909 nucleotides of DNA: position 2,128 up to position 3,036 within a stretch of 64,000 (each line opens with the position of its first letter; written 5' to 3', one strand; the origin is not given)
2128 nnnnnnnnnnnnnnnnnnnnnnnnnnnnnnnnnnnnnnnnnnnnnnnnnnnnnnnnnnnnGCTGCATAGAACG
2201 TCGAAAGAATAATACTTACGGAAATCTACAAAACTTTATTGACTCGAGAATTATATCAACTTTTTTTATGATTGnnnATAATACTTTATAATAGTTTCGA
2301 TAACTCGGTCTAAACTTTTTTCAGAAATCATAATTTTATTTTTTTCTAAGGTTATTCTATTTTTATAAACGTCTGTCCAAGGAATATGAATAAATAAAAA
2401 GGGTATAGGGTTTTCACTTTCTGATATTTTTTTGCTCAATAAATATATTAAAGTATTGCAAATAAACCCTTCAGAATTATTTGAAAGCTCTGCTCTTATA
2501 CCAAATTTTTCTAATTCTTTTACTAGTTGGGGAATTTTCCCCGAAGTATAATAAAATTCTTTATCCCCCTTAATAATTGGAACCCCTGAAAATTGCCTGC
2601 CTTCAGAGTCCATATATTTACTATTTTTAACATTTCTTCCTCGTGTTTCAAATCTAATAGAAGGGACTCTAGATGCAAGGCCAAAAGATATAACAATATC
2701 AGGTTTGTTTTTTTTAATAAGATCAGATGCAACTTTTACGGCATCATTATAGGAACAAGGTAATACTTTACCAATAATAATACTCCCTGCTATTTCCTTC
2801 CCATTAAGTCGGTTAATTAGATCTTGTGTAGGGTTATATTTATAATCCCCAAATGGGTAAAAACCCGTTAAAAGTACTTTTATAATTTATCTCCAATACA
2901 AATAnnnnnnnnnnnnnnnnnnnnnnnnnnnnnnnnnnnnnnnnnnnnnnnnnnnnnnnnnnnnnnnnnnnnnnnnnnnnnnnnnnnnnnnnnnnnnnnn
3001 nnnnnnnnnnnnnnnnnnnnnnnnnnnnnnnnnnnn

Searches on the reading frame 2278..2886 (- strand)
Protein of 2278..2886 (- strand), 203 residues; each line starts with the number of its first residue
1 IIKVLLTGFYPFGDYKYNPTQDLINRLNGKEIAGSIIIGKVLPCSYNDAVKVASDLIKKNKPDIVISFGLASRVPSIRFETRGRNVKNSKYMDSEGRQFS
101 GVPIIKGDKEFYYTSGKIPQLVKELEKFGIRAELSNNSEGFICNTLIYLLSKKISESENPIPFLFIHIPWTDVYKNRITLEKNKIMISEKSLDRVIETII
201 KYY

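Call 20: search_protein_families(library=pfam, proteins=[window:2278-2886:-])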
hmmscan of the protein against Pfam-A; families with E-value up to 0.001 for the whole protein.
window:2278-2886:- (203 aa): 1 family
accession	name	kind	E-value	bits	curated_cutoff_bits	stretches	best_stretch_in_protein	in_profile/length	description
PF01470.22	Peptidase_C15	-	4.2e-35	122.1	22.7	1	3-171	2-170/204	Pyroglutamyl peptidase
